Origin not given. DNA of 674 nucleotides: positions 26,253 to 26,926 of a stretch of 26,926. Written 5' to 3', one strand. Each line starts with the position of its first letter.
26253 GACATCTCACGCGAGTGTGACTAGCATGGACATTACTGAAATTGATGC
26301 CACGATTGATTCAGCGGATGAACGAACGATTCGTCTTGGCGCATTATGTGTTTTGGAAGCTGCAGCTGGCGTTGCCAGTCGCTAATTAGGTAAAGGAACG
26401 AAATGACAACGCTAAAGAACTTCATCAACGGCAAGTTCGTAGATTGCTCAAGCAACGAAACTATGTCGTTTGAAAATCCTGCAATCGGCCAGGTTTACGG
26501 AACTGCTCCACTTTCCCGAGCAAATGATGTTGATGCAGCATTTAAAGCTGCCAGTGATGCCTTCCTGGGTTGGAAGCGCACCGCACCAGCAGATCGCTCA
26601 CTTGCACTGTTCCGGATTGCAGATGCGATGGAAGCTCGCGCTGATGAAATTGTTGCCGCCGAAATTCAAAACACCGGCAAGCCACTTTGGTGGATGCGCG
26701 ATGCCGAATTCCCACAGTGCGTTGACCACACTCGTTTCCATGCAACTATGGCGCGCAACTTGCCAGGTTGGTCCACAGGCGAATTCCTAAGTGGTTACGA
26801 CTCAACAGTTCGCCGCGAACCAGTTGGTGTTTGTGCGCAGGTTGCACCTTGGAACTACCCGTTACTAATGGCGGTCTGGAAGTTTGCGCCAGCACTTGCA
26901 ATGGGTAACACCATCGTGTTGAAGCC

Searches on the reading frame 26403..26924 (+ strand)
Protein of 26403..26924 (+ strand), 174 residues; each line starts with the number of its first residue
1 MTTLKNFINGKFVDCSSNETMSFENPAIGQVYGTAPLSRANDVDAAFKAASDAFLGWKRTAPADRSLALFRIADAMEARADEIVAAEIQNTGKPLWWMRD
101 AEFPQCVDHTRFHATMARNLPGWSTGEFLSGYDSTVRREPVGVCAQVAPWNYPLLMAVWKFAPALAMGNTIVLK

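Call 6: search_protein_families(library=pfam, proteins=[window:26403-26924:+], max_evalue=0.001)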
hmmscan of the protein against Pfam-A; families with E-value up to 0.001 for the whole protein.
window:26403-26924:+ (174 aa): 1 family
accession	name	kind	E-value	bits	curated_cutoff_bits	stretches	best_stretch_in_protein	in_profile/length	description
PF00171.27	Aldedh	-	5.6e-45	154.2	23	1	13-174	2-160/461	Aldehyde dehydrogenase family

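Call 36: search_protein_families(library=ncbifam, proteins=[window:26403-26924:+], max_evalue=0.00001)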
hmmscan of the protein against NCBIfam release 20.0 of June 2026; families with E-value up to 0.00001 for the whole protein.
window:26403-26924:+ (174 aa): 35 families (the best 25 are shown)
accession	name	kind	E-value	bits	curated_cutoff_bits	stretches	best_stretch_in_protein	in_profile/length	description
NF010000.0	PRK13473.1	subfamily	6.8e-60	203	615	1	4-174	3-172/475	aminobutyraldehyde dehydrogenase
TIGR03374.1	ABALDH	equivalog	3.1e-46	158.2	909.3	1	5-174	3-171/472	aminobutyraldehyde dehydrogenase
NF050026.1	AcaldDHExaC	equivalog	1.7e-40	139.1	900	1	4-174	16-185/503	acetaldehyde dehydrogenase ExaC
NF045735.1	PaDhStyDPseudo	equivalog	2.1e-36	125.6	850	1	6-174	5-180/483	phenylacetaldehyde dehydrogenase StyD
TIGR02299.1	HpaE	equivalog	2.5e-34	118.7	638.35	1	5-174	2-169/488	5-carboxymethyl-2-hydroxymuconate semialdehyde dehydrogenase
TIGR03216.1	OH_muco_semi_DH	equivalog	1.2e-33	116.5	693.25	1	4-174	1-173/481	2-hydroxymuconic semialdehyde dehydrogenase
NF009725.0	PRK13252.1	equivalog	1.4e-33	116.1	593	1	3-174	6-176/488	betaine-aldehyde dehydrogenase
TIGR01804.1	BADH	equivalog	1e-32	113.3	668.6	1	7-174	1-167/467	betaine-aldehyde dehydrogenase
NF052305.1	DioxValDhHalo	equivalog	1.9e-31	109.5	750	1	3-174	4-175/483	2,5-dioxovalerate dehydrogenase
NF007352.0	PRK09847.1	equivalog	3.8e-30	104.8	850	1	6-174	22-191/495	aldehyde dehydrogenase PuuC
NF042993.1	AlphKGSA_gudD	equivalog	5.4e-29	101.3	770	1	2-174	2-174/481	alpha-ketoglutaric semialdehyde dehydrogenase GucD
NF045736.1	PaDhStyDRhodo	equivalog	1.1e-27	96.8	800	1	5-174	4-177/479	phenylacetaldehyde dehydrogenase StyD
NF040792.1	glyc_ald_dh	equivalog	3.7e-26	92.1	760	1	5-174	2-170/488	D-glyceraldehyde dehydrogenase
NF002852.0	PRK03137.1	subfamily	8.5e-24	84.2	648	1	7-174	40-205/514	L-glutamate gamma-semialdehyde dehydrogenase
TIGR01722.1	MMSDH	subfamily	1.4e-23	83.4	448.5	1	5-174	2-170/477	CoA-acylating methylmalonate-semialdehyde dehydrogenase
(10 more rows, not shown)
